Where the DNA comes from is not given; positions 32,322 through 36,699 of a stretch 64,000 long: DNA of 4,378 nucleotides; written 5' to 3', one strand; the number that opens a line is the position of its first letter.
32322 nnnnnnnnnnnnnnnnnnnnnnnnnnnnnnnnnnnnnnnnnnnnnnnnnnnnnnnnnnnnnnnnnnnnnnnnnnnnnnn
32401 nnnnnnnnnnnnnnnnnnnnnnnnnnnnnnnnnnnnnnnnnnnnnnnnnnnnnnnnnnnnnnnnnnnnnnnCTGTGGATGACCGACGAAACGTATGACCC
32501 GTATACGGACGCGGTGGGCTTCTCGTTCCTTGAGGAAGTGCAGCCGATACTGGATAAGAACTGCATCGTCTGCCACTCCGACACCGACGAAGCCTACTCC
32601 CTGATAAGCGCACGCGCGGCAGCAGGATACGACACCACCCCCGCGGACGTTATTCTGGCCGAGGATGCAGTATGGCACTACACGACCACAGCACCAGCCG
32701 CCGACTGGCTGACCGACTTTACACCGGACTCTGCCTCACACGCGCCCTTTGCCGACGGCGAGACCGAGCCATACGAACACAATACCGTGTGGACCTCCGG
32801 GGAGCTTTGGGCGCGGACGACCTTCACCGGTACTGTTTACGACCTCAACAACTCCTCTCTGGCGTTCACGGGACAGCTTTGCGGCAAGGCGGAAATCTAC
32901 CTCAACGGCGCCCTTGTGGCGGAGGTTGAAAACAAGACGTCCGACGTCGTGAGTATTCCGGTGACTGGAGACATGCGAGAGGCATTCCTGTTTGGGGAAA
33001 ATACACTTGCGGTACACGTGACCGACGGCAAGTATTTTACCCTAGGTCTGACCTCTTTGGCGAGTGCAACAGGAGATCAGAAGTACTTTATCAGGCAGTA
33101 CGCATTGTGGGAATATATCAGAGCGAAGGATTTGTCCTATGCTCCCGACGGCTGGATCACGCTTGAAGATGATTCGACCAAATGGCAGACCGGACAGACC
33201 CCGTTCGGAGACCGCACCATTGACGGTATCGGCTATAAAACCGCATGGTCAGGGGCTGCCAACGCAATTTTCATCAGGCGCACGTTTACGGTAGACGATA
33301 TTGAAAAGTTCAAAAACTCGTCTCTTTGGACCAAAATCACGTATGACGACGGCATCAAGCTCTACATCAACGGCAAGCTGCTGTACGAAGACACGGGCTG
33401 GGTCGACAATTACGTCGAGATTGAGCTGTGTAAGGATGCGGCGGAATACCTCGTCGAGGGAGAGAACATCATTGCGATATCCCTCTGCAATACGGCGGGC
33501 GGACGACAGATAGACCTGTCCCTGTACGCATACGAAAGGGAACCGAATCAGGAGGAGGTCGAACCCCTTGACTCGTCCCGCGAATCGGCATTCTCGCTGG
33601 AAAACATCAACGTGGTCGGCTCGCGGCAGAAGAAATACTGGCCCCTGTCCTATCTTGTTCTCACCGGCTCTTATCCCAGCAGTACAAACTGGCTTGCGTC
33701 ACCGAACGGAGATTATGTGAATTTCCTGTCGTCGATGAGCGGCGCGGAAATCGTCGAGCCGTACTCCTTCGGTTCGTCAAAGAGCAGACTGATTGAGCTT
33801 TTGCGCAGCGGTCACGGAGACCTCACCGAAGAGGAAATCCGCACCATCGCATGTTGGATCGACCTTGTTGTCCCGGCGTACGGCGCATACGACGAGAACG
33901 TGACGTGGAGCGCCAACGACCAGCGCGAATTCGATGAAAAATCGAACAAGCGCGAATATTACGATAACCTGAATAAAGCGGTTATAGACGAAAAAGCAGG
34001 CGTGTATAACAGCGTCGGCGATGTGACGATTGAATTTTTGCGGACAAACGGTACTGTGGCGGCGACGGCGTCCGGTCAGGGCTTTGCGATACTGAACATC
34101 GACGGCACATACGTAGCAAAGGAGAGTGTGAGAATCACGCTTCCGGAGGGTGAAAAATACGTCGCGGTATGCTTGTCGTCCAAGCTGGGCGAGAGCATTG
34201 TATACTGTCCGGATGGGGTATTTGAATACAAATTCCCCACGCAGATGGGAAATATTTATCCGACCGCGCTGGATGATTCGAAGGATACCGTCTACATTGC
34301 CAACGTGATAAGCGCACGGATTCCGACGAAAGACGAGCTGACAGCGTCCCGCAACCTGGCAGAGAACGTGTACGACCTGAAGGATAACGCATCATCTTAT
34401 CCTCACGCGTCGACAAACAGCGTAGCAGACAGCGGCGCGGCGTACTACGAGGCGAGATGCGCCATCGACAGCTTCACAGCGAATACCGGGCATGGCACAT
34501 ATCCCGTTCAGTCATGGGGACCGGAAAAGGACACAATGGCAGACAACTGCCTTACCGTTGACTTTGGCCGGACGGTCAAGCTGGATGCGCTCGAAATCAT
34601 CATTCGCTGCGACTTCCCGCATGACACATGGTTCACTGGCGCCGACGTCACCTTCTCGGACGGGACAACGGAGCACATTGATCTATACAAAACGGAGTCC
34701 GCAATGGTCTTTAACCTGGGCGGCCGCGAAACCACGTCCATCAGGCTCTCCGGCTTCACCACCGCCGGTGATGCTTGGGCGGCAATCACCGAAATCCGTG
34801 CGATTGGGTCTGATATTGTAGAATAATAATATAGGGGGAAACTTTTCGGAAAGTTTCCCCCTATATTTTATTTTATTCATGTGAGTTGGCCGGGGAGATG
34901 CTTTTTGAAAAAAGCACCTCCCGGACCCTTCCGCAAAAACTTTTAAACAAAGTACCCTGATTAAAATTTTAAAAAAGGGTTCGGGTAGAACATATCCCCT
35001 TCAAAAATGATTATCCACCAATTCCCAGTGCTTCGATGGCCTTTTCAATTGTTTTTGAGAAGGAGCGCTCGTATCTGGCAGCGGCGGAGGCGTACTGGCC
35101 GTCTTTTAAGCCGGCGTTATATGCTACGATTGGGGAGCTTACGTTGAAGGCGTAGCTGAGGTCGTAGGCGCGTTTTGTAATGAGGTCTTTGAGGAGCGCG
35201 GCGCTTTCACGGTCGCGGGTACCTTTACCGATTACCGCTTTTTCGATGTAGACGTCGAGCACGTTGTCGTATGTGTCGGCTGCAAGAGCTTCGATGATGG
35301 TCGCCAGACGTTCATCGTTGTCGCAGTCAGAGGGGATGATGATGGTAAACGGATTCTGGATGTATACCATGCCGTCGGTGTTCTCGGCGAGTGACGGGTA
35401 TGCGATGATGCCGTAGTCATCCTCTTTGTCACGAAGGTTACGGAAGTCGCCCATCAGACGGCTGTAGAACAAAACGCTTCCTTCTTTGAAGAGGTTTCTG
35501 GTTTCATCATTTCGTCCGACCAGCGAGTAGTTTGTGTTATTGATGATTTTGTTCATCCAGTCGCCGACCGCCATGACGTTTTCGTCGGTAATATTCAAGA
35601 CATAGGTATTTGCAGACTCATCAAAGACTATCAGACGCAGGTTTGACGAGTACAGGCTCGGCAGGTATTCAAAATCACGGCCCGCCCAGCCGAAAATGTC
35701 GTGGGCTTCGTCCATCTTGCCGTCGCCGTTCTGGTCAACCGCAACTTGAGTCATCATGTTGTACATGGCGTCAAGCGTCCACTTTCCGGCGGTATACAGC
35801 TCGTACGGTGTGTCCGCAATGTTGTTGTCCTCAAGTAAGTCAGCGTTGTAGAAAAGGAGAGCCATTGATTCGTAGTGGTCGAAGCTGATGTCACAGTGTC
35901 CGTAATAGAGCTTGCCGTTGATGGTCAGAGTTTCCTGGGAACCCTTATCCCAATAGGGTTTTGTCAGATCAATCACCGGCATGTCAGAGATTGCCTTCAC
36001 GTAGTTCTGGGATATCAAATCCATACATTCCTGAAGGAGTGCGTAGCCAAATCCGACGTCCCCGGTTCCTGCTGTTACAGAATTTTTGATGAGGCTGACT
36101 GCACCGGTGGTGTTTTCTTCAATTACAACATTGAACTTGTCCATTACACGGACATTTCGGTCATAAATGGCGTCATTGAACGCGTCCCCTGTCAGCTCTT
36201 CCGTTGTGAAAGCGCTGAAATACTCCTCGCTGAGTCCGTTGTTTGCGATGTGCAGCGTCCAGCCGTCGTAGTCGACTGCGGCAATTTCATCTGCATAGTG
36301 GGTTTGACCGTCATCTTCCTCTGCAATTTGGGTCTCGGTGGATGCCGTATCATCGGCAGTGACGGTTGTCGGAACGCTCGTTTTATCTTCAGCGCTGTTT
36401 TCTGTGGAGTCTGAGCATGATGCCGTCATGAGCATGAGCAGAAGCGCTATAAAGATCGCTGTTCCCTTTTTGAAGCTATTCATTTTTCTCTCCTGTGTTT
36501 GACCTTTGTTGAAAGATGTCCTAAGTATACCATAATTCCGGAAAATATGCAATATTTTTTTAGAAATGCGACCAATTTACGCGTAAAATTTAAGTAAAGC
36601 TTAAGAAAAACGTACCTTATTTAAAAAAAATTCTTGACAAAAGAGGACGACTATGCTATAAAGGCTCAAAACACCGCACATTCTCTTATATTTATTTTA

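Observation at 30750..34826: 1358-aa secreted protein: PD40/TolB-like propeller + hydrazine-synthase-alpha-like haem region + duplicated jelly-roll modules + discoidin-like end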

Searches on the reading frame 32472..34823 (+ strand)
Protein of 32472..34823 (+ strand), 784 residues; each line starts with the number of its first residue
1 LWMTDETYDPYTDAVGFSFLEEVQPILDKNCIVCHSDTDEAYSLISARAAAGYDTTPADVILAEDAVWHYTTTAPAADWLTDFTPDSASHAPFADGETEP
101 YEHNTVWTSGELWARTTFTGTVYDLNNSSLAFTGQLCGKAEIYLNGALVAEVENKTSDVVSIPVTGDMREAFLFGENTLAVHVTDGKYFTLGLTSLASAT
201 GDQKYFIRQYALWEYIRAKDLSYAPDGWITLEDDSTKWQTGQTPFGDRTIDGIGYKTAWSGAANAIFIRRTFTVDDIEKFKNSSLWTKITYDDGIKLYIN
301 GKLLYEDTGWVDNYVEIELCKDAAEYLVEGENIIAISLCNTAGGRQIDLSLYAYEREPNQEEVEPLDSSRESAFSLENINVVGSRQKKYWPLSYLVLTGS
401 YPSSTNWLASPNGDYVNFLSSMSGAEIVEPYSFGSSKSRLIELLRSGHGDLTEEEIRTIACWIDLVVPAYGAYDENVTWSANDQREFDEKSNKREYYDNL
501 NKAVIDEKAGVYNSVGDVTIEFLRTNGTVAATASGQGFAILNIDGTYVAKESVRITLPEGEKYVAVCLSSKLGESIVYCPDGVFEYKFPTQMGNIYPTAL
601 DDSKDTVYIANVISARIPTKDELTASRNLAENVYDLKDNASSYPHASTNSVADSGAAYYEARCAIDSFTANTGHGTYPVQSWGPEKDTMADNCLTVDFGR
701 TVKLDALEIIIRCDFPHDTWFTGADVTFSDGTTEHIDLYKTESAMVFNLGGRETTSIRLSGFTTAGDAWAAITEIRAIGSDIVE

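Call 46: predict_structure(alignment_id=A2)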
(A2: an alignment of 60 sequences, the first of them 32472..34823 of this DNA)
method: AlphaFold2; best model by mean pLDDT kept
length: 784 residues; sequences in the alignment: 60
mean_pLDDT: 89.3   pTM: 0.76
mean pLDDT of the five models: 89.3, 88.8, 87.7, 87.7, 86.5
residues with pLDDT >= 90: 481; 70-90: 268; 50-70: 31; < 50: 4
segments of 3 or more residues with pLDDT < 50: 1-3
pLDDT, mean of each block of 10 residues (from residue 1): 58 73 94 90 86 77 93 84 80 87 89 95 89 92 96 86 89 95 95 74 80 92 90 87 86 81 92 91 85 93 91 82 91 94 86 77 83 91 88 93 84 86 74 90 91 94 90 86 91 93 91 91 96 96 92 96 95 95 95 86 79 94 94 93 96 93 95 92 92 97 97 90 96 95 93 97 90 97 82
secondary structure, 60 per line:
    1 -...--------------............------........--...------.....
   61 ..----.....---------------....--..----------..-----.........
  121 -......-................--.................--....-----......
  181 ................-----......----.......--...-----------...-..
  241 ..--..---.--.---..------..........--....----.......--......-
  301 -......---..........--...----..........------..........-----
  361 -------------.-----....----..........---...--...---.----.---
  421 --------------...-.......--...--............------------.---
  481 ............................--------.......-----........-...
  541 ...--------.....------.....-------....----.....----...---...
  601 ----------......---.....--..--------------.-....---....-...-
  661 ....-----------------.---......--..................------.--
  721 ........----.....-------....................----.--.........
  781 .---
elements in order (helices of 4 or more, strands of 3 or more residues): H19-30 H38-44 H56-59 E60-62 E67-71 E87-90 E112-120 H122-127 E129-144 E147-163 H166-169 E175-196 E202-207 E212-218 E239-242 E265-274 H277-280 E285-291 E294-299 E302-307 E311-320 E330-339 E346-355 E380-383 E388-391 H392-397 E401-403 E406-408 H439-445 H453-464 H481-508 E517-523 E529-536 E538-543 E552-556 E563-567 E575-578 E583-587 E611-616 H620-624 E645-648 H652-655 H661-664 H686-691 E694-711 E721-728 E733-737 E745-764 E772-781
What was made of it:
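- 33930..34289 (+): Long helix and small beta-sandwich (aa 1061-1180) with no family match. AlphaFold secondary structure (call 46).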

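Call 50: fold_search(model_id=the predicted structure, library=pdb)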
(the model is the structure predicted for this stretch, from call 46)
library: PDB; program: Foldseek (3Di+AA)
matches with E <= 10: 1730; with E <= 0.001: 472
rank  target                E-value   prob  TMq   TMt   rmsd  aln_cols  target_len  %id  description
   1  2qqk_A                5.1e-11  1.00  0.15  0.20  26.0       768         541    9  Neuropilin-2 a1a2b1b2 Domains in Complex with a Semaphorin-Blocking Fab (released 2007-11-20)
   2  2qql_A                5.3e-09  1.00  0.16  0.21  26.8       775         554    9  Neuropilin-2 a1a2b1b2 Domains in Complex with a Semaphorin-Blocking Fab (released 2007-11-20)
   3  5ifp_A                3.8e-08  1.00  0.11  0.09  24.8       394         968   13  STRUCTURE OF BETA-GALACTOSIDASE FROM ASPERGILLUS NIGER (released 2017-04-19)
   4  4gz9_A                6.9e-08  1.00  0.16  0.21  28.7       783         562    8  Mouse Neuropilin-1, extracellular domains 1-4 (a1a2b1b2) (released 2012-10-17)
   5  6hpd                  9.4e-08  0.99  0.16  0.14  27.7      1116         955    9  The structure of a beta-glucuronidase from glycoside hydrolase family 2 (released 2019-07-24)
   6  6ed1_A                1.1e-07  0.99  0.14  0.13  25.4      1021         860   10  Bacteroides dorei Beta-glucuronidase (released 2019-02-13)
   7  3w5n                  1.2e-07  0.99  0.09  0.07  32.6       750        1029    9  Crystal Structure of Streptomyces avermitilis alpha-L-rhamnosidase complexed with L-rhamnose (released 2013-03-20)
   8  5ift_A                1.2e-07  1.00  0.11  0.09  24.6       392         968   14  STRUCTURE OF E298Q-BETA-GALACTOSIDASE FROM ASPERGILLUS NIGER IN COMPLEX WITH 3-b-Galactopyranosyl glucose (released 2017-04-19)
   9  6qe7_C                1.7e-07  1.00  0.12  0.27  20.9       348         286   13  anti-sigma factor domain-containing protein (released 2019-06-12)
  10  6cxs_B                2.2e-07  1.00  0.14  0.18  11.0       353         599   10  Crystal Structure of Clostridium perfringens beta-glucuronidase bound with a novel, potent inhibitor 4-(8-(piperazin-1 (released 2019-04-17)
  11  6qe7_A                2.2e-07  1.00  0.12  0.27  20.5       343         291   13  anti-sigma factor domain-containing protein (released 2019-06-12)
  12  6qe7_B                2.5e-07  1.00  0.12  0.27  20.1       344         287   12  anti-sigma factor domain-containing protein (released 2019-06-12)
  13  6d8g_A                2.5e-07  0.99  0.15  0.15  26.4      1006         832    9  D341A D367A calcium binding mutant of Bacteroides uniformis beta-glucuronidase 2 (released 2018-10-17)
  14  3w5m                  2.5e-07  0.98  0.09  0.07  32.4       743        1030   10  Crystal Structure of Streptomyces avermitilis alpha-L-rhamnosidase (released 2013-03-20)
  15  8q2h                  3.4e-07  0.98  0.15  0.10  30.0      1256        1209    8  beta-galactosidase from Bacillus circulans (released 2024-10-16)
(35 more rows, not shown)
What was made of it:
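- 34290..34826 (+): C-terminal discoidin / DUF7402-like jelly roll (aa 1181-1358) and the stop codon. Foldseek top hits are neuropilin b1b2 (call 50).
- Checked: Its best Foldseek hits are neuropilin b1b2 (discoidin) domains and GH35, GH2 and GH78 jelly rolls (calls 46, 50).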

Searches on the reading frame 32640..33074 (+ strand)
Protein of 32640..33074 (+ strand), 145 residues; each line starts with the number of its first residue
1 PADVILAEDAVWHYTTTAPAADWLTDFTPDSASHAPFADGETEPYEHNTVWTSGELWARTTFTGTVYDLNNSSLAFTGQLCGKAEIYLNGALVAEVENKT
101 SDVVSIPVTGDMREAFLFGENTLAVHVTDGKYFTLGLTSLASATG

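Call 55: search_protein_families(library=pfam, proteins=[window:32640-33074:+], max_evalue=10)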
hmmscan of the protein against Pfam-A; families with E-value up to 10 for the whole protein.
seq(145 aa): 2 families
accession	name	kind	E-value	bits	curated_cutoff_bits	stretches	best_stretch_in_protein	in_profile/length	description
PF22666.2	Glyco_hydro_2_N2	-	0.001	19.6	27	1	45-127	38-117/167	Glycosyl hydrolase 2 galactose-binding domain-like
PF13364.12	BetaGal_ABD2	-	0.009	17.2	23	1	46-128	27-107/112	Beta-galactosidase second all-beta domain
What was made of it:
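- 32649..33074 (+): Jelly-roll module 1 (aa 634-775), galactose-binding-like. It is a variable accessory copy. GH2_N2 E 1e-3 (call 55).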

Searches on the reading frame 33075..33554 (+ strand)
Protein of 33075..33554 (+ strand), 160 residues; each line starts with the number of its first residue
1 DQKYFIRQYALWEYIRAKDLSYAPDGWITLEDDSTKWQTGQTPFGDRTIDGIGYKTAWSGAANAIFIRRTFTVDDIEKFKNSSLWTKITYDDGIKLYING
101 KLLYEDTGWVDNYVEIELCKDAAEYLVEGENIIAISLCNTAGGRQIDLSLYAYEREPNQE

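Call 55: search_protein_families(library=pfam, proteins=[window:33075-33554:+], max_evalue=10)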
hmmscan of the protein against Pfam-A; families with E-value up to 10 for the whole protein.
seq(160 aa): 1 family
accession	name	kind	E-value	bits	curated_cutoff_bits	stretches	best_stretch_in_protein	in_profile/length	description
PF02837.24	Glyco_hydro_2_N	-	0.0095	16.3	28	1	63-143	65-139/169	Glycosyl hydrolases family 2, sugar binding domain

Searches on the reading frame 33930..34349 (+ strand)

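Call 55: search_protein_families(library=pfam, proteins=[window:33930-34349:+], max_evalue=10)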
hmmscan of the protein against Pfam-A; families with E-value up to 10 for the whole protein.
seq(140 aa): 1 family
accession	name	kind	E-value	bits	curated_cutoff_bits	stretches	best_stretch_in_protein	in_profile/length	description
PF19119.5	DUF5803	-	0.14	12.1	25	1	24-83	62-118/196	Family of unknown function (DUF5803)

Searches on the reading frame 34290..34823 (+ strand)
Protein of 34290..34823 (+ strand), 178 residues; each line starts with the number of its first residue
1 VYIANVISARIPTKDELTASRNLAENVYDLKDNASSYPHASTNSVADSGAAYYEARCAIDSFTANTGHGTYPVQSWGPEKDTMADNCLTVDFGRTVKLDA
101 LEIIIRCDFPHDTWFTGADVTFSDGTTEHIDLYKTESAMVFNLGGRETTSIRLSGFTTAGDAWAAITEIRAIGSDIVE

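Call 55: search_protein_families(library=pfam, proteins=[window:34290-34823:+], max_evalue=10)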
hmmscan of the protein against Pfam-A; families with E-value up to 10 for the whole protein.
seq(178 aa): 2 families
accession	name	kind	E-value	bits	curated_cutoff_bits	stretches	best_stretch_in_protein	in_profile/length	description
PF00754.31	F5_F8_type_C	-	0.00059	20.4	28.2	1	49-168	8-126/127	F5/8 type C domain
PF24135.1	DUF7402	-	0.00064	20.3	27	1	45-154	9-114/133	Domain of unknown function (DUF7402)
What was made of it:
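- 34290..34826 (+): F5_F8_type_C E 5.9e-4 and DUF7402 E 6.4e-4, both sub-threshold (call 55).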

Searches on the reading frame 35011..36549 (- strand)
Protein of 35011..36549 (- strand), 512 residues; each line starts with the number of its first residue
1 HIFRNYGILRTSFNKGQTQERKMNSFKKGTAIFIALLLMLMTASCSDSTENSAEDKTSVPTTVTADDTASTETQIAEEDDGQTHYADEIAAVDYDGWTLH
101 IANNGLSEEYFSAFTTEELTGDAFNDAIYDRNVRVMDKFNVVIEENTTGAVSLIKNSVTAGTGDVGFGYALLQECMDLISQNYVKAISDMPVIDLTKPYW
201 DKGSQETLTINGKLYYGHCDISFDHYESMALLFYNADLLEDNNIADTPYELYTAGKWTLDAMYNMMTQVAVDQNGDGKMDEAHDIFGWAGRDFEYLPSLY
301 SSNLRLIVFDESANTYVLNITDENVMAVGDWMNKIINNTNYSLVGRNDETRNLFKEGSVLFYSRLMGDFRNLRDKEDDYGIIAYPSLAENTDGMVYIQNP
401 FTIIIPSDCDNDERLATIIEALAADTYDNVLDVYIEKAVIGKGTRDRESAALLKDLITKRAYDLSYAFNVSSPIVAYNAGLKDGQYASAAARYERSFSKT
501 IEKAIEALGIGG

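Call 8: search_protein_families(library=pfam, proteins=[window:35011-36549:-], max_evalue=0.001)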
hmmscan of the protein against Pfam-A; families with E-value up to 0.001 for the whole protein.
window:35011-36549:- (512 aa): 1 family
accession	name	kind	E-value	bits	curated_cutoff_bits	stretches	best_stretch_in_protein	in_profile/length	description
PF13416.11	SBP_bac_8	-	1.3e-07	32.2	27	1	143-417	17-236/279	Bacterial extracellular solute-binding protein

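Call 14: search_protein_families(library=ncbifam, proteins=[window:35011-36549:-], max_evalue=0.1)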
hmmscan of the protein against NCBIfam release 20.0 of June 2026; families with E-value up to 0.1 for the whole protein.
window:35011-36549:- (512 aa): 2 families
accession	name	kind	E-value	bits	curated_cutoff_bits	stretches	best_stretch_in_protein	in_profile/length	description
NF051862.1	BT4005_BT4719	subfamily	0.016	15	60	1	28-89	5-63/211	NigD1/NigD2 family lipoprotein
NF052551.1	EnvBioLpgNMYCTU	equivalog_domain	0.077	12.3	250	0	27-86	2-61/227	envelope biogenesis lipoprotein LpqN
